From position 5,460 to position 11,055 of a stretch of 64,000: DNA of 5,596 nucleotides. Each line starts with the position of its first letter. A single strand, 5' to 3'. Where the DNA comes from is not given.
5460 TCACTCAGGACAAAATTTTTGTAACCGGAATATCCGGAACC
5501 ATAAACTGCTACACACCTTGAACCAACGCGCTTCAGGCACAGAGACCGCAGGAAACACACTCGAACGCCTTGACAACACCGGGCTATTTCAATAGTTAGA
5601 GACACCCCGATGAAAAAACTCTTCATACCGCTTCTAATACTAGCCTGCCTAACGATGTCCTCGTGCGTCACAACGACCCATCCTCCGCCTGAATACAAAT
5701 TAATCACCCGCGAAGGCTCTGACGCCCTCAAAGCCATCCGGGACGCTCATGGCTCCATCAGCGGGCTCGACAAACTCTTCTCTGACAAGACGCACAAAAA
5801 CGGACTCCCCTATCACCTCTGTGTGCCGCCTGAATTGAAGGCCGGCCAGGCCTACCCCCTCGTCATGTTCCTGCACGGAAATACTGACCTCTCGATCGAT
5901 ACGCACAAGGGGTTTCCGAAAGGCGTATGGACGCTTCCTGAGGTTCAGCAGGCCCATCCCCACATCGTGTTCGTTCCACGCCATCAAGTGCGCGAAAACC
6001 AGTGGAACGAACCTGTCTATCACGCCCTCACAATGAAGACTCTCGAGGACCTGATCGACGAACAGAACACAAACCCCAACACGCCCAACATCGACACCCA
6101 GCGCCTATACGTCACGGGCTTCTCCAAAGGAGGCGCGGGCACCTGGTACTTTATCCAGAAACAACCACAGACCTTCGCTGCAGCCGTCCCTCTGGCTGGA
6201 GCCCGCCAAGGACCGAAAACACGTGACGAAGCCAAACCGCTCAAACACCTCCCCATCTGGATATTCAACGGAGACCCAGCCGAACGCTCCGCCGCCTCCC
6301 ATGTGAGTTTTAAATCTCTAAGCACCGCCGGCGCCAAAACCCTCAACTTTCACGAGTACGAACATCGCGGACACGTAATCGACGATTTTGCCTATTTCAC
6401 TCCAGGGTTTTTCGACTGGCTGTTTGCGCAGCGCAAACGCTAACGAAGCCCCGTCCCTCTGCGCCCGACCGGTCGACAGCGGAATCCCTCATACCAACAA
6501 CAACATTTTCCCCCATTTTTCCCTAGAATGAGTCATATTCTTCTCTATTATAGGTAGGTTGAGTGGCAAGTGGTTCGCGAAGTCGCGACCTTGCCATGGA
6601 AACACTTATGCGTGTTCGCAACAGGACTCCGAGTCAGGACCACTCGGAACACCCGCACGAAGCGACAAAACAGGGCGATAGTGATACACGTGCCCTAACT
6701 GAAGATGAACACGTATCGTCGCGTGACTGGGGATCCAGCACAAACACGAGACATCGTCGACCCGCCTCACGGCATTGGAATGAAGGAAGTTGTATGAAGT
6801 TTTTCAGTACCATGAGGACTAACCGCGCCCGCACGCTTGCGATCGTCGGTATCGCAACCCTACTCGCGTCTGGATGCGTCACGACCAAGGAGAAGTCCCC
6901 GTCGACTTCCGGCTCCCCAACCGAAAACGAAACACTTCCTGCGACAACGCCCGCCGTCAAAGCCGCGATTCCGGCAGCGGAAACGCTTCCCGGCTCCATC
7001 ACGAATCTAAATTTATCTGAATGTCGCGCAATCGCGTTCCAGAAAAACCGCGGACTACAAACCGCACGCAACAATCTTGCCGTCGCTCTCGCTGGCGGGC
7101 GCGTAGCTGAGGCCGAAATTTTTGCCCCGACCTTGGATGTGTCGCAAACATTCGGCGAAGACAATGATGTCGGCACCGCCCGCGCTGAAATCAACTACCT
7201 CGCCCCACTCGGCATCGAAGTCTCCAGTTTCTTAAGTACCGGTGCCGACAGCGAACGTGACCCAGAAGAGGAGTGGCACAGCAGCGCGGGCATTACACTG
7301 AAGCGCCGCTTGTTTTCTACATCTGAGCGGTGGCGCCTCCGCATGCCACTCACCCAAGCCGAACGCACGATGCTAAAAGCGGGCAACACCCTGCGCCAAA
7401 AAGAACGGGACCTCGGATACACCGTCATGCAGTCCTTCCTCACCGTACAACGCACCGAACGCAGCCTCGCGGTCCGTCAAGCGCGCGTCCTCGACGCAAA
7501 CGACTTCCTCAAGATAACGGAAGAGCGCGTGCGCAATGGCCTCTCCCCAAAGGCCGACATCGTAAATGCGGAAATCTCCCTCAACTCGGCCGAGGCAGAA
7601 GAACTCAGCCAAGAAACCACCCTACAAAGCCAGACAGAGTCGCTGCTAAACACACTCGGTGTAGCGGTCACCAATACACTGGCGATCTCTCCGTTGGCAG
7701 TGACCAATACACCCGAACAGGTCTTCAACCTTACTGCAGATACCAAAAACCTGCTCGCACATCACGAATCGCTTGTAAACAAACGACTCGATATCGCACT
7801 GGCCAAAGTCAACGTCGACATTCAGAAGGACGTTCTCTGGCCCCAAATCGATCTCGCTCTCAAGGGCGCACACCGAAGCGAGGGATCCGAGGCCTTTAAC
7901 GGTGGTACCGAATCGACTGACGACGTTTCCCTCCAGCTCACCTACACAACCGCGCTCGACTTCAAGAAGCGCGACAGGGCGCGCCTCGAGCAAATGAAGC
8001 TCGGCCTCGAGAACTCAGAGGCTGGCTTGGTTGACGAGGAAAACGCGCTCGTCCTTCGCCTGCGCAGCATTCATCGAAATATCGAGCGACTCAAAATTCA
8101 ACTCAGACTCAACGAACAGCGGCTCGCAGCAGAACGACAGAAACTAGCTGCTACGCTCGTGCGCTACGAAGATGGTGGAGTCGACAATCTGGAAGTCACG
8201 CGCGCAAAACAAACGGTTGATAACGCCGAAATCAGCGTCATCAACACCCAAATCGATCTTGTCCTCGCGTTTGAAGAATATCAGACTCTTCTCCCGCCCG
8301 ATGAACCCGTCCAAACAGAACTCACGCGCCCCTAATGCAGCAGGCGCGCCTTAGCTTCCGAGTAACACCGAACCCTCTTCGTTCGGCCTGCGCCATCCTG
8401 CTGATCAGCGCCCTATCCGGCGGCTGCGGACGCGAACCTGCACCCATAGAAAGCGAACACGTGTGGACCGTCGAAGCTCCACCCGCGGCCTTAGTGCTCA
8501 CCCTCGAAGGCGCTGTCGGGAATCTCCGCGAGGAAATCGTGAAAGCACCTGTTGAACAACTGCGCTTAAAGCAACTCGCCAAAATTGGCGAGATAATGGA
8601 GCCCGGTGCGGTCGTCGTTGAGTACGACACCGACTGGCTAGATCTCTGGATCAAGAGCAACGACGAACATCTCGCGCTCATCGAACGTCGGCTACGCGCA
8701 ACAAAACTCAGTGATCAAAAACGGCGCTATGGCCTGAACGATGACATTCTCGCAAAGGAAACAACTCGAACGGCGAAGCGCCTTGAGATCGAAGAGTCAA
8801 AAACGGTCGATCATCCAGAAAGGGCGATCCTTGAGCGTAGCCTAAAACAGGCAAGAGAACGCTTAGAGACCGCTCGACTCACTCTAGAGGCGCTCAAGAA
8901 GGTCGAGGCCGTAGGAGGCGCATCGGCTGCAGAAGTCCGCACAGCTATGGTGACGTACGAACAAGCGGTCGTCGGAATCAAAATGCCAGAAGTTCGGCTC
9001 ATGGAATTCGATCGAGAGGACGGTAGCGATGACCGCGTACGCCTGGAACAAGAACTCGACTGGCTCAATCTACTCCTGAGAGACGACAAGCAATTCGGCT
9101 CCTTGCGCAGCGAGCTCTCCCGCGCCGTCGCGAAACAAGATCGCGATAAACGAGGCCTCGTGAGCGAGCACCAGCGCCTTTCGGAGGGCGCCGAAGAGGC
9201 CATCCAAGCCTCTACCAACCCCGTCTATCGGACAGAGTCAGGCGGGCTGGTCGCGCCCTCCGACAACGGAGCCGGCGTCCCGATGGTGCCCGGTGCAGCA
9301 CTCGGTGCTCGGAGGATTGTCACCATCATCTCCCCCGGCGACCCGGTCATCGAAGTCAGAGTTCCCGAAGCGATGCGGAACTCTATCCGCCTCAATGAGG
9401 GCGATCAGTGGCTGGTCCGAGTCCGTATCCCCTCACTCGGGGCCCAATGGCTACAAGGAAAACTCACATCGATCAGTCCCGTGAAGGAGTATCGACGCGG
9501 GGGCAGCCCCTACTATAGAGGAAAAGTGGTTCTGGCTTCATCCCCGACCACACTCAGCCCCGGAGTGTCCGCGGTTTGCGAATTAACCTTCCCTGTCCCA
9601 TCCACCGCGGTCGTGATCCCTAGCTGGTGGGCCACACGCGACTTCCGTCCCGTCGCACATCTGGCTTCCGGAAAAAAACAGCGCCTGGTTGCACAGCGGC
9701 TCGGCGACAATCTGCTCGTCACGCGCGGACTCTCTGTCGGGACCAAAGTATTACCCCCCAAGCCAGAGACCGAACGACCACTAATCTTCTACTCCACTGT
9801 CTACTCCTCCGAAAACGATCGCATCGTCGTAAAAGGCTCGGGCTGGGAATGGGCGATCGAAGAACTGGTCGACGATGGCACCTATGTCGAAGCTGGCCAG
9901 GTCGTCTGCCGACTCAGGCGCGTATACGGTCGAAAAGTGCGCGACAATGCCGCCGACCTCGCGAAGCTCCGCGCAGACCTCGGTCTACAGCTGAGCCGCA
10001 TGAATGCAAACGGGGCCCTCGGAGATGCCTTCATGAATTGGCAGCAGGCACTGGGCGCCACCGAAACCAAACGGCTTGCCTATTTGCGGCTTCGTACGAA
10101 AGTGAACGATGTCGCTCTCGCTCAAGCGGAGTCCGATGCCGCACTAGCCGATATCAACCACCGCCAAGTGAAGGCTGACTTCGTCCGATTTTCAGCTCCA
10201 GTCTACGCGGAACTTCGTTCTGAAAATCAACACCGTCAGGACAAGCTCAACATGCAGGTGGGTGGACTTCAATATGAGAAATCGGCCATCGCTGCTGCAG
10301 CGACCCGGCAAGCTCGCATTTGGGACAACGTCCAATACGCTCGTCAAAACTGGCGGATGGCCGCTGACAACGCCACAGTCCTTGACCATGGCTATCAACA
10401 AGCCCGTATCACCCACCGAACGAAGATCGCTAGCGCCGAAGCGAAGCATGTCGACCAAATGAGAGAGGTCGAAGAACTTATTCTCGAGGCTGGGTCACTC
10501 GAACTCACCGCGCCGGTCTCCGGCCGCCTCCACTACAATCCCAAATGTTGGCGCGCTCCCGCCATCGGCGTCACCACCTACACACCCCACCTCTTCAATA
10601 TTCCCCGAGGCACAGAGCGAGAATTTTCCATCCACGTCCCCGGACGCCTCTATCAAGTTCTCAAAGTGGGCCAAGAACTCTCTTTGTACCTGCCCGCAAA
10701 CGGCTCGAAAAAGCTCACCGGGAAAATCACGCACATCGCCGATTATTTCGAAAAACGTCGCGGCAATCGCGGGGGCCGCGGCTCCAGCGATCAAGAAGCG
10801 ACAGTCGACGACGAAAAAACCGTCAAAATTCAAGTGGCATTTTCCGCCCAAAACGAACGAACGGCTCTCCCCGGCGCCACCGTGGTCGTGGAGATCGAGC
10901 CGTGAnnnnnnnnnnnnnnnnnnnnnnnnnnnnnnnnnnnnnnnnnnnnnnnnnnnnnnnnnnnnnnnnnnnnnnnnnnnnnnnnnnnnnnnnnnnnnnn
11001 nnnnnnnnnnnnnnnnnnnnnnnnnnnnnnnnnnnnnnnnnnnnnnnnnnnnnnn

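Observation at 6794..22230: TolC-(3 oversized periplasmic adaptor genes)-MacB-MBOAT-AlgX/AlgJ-like: a co-directional export plus O-acylation operon of unusual architecture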

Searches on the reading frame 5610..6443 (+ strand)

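Call 3: search_protein_families(library=pfam, proteins=[window:5610-6443:+], max_evalue=0.01)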
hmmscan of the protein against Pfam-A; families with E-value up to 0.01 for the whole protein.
window:5610-6443:+ (277 aa): 5 families
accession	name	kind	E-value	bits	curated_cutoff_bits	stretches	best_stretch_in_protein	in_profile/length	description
PF02230.22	Abhydrolase_2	-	3.3e-06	27.5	23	1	141-258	86-202/217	Phospholipase/Carboxylesterase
PF00326.27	Peptidase_S9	-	5.7e-06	26.4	22.6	1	129-197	29-97/213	Prolyl oligopeptidase family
PF01738.24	DLH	-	0.00013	22.1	21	1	139-255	73-186/217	Dienelactone hydrolase family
PF00756.26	Esterase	-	0.00014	22.2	22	1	72-267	14-244/251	Putative esterase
PF12740.14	PETase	-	0.00019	21.3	28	1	147-197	109-157/263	PET hydrolase-like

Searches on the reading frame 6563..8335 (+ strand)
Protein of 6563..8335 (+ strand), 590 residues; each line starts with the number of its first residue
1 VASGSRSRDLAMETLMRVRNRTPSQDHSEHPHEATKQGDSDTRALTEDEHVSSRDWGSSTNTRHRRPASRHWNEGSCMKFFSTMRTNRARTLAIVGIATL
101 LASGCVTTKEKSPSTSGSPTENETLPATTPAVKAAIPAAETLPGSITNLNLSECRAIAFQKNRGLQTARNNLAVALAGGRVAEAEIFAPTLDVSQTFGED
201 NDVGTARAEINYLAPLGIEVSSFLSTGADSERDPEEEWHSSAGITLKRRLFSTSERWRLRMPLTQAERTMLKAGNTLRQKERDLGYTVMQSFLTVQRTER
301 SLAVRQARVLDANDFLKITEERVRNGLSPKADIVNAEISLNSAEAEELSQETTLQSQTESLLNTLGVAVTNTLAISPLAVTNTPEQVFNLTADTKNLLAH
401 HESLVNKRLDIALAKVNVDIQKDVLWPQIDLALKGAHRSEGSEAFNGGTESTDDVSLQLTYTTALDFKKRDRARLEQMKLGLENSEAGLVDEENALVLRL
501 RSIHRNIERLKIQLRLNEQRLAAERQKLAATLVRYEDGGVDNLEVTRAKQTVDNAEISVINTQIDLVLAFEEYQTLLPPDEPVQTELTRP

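Call 3: search_protein_families(library=pfam, proteins=[window:6563-8335:+], max_evalue=0.01)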
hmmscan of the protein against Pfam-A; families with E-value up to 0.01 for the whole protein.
window:6563-8335:+ (590 aa): 1 family
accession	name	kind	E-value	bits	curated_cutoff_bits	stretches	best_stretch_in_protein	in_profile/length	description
PF02321.23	OEP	-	2.2e-32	112.8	22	2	151-366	1-187/187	Outer membrane efflux protein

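Call 5: search_protein_families(library=ncbifam, proteins=[window:6794-8335:+], max_evalue=0.1)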
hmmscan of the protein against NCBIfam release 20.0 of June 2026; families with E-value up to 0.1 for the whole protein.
window:6794-8335:+ (513 aa): 6 families
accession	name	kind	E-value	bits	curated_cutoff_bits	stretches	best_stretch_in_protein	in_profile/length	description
TIGR01844.1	type_I_sec_TolC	subfamily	1.1e-26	93.8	225.15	1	162-492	70-389/414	TolC family outer membrane protein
TIGR01845.1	outer_NodT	subfamily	1.1e-13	50.8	210.05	2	210-304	170-265/460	efflux transporter outer membrane subunit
NF007002.0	PRK09465.1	equivalog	1.2e-10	40.6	495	1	139-486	65-416/460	outer membrane channel protein TolC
NF052390.1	efflux_OMP_AbuO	equivalog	0.0014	17.4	700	1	194-382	127-314/447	multidrug efflux outer membrane protein AbuO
NF007390.0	PRK09915.1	equivalog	0.0024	16.6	597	1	205-484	184-459/488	MdtP family multidrug efflux transporter outer membrane subunit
NF053526.1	Myco_lipo_LppK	equivalog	0.042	13.8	125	1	10-70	4-66/167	lipoprotein LppK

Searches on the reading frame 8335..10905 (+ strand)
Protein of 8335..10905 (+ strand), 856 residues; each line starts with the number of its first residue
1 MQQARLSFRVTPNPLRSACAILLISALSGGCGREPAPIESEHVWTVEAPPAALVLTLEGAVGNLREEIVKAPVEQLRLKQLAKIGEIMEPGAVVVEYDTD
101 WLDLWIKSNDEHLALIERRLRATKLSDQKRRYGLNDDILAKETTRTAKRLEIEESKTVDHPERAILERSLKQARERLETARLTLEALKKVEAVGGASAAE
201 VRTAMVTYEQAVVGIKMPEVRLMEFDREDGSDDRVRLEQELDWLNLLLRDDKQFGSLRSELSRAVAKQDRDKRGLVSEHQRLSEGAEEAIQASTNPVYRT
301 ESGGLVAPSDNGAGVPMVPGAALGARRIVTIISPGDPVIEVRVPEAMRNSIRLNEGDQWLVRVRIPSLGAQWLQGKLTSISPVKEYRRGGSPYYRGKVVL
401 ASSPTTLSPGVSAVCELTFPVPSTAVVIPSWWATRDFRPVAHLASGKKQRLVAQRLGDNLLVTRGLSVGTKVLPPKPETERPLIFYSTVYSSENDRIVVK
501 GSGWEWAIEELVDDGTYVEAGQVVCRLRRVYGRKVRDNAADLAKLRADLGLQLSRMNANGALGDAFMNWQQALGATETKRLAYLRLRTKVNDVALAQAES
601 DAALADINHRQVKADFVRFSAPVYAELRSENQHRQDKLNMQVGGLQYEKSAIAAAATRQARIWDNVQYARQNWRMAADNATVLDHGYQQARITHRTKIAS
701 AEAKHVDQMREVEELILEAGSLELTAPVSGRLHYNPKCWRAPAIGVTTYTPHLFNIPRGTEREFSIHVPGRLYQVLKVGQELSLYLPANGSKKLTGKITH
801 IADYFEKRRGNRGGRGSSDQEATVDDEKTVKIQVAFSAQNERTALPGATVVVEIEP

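Call 3: search_protein_families(library=pfam, proteins=[window:8335-10905:+], max_evalue=0.01)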
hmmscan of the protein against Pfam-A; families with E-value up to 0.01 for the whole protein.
window:8335-10905:+ (856 aa): 1 family
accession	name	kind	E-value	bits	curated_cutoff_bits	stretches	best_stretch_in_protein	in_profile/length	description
PF13437.12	HlyD_3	-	7.7e-09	36.7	22.2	1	327-393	26-88/106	HlyD family secretion protein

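Call 5: search_protein_families(library=ncbifam, proteins=[window:8335-10905:+], max_evalue=0.1)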
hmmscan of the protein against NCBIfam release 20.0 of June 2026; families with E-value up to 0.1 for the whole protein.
window:8335-10905:+ (856 aa): 1 family
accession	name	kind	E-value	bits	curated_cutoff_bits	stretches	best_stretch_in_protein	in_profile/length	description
TIGR01730.1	RND_mfp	subfamily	1.2e-06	27.7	94.9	1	685-811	102-220/322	efflux RND transporter periplasmic adaptor subunit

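Call 16: find_homologous_proteins(query=window:8335-10905:+)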
Query window:8335-10905:+ (856 aa): 4 proteins with E <= 0.001 among 8000 candidates.
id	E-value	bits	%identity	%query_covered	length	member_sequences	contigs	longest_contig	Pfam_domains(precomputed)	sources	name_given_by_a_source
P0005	0.0e+0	1902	100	100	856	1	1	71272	-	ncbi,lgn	-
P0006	0.0e+0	1366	73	97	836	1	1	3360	-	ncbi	-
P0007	0.0e+0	1229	67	98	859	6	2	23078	-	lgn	-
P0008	0.0e+0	1216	66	98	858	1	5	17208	-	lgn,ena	-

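Call 17: find_encoding_contigs(protein=P0007, flank=10000, max_places=4)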
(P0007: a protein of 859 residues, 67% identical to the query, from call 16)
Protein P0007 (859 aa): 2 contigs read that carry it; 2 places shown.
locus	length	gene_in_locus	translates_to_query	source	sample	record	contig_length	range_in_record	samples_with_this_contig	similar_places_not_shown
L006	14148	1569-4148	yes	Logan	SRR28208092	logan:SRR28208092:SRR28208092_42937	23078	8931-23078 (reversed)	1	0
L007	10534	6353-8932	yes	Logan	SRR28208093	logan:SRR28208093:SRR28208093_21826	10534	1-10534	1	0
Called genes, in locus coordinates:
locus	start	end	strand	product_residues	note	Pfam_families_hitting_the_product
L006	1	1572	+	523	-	?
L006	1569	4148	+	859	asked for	-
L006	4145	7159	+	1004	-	-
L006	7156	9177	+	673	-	-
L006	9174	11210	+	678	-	PF00005:ABC_tran, PF13304:AAA_21 (faint), PF12704:MacB_PCD, PF02687:FtsX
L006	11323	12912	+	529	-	PF06439:3keto-disac_hyd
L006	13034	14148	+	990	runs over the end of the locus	PF19805:DUF6288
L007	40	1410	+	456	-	PF00331:Glyco_hydro_10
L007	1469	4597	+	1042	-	PF13360:PQQ_2, PF01011:PQQ (faint), PF13360:PQQ_2, PF13570:Beta-prop_ACSF4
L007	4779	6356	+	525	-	PF02321:OEP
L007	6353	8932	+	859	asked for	-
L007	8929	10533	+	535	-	?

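Call 18: find_encoding_contigs(protein=P0008, flank=10000, max_places=5)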
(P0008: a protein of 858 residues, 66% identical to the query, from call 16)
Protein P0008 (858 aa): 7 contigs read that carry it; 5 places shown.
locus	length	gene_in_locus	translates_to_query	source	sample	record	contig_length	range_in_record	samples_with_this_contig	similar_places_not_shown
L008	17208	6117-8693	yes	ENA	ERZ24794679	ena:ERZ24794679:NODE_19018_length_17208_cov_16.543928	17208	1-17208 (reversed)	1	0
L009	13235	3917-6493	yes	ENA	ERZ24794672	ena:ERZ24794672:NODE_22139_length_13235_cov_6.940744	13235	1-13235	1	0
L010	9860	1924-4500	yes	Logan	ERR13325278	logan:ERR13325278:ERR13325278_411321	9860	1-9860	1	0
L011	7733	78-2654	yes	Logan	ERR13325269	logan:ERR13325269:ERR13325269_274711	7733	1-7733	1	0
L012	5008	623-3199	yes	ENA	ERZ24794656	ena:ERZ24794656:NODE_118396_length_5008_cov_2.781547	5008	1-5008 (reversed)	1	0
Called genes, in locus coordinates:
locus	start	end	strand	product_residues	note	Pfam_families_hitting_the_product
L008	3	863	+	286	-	?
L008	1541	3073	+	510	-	PF00884:Sulfatase, PF01663:Phosphodiest, PF02995:DUF229 (weak), PF16347:SGSH_C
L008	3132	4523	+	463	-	PF00331:Glyco_hydro_10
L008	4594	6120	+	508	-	PF02321:OEP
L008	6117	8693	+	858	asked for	-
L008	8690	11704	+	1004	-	-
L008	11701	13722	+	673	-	-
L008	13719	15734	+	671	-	PF00005:ABC_tran, PF13304:AAA_21 (faint), PF12704:MacB_PCD, PF02687:FtsX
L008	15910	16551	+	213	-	-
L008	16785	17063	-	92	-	PF00462:Glutaredoxin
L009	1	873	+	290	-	?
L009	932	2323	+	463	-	PF00331:Glyco_hydro_10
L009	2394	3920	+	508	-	PF02321:OEP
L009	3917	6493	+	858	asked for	-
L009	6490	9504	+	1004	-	-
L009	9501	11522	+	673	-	-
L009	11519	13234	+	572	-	?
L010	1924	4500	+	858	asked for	-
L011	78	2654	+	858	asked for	-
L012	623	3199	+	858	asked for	-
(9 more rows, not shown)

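Call 19: find_encoding_contigs(protein=P0005, flank=1000, max_places=2)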
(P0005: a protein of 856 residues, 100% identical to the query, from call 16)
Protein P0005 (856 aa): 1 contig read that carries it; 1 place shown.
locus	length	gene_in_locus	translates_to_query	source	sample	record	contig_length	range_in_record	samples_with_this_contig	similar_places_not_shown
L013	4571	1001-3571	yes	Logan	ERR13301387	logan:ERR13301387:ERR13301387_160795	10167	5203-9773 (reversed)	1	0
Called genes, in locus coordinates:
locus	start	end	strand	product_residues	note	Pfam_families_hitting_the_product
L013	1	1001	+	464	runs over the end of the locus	?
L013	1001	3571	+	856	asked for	-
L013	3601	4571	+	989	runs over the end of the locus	-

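Call 23: search_solved_structures(query=A2, max_evalue=10)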
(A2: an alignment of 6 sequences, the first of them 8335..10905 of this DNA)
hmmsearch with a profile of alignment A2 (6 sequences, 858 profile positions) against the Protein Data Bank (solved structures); distinct sequences matched with E-value up to 10: 19.
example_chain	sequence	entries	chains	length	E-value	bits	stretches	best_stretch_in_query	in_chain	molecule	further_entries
9tg4_D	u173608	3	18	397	2.4e-08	35.3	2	402-490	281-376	Multidrug efflux pump subunit AcrA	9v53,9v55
5v5s_D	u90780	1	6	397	4.6e-08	34.4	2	403-490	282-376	Multidrug efflux pump subunit AcrA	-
5ng5_E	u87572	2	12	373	7.3e-06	27.1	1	403-490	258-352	Multidrug efflux pump subunit AcrA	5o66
1t5e_A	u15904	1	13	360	3.4e-05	24.9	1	398-475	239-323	Multidrug resistance protein mexA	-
6ta5_D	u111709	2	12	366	4e-05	24.7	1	398-475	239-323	MexA family multidrug efflux RND transporter periplasmic adaptor subunit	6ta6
1vf7_A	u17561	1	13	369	9.8e-05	23.4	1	398-475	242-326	Multidrug resistance protein mexA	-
2v4d_A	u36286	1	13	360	0.0001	23.3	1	398-475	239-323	MULTIDRUG RESISTANCE PROTEIN MEXA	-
6iok_I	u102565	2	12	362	0.00015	22.8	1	398-475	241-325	Multidrug resistance protein MexA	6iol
3jc1_Ab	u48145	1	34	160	0.0095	16.8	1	135-256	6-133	Charged multivesicular body protein 1b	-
6e8g_T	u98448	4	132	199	0.018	15.9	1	135-257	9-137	Charged multivesicular body protein 1b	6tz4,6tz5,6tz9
3lnn_A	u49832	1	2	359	0.099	13.4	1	400-474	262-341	Membrane fusion protein (MFP) heavy metal cation efflux ZneB (CzcB-like)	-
2mjm_A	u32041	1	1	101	0.18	12.6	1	350-384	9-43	Protein NLRC5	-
5xyi_E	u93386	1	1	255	0.35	11.6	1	451-548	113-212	40S ribosomal protein S4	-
9j3d_D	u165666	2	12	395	0.67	10.7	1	21-99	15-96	RND efflux system, MexC-like protein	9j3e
2e4m_A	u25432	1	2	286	1.6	9.4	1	608-737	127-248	Main hemagglutinin component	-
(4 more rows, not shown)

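Call 95: search_protein_families(library=pfam, proteins=[L008:15910-16551:+], max_evalue=0.001)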
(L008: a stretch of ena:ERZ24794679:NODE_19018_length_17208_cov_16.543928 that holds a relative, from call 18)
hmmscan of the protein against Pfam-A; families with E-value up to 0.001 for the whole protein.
L008:15910-16551:+ (213 aa): 0 families
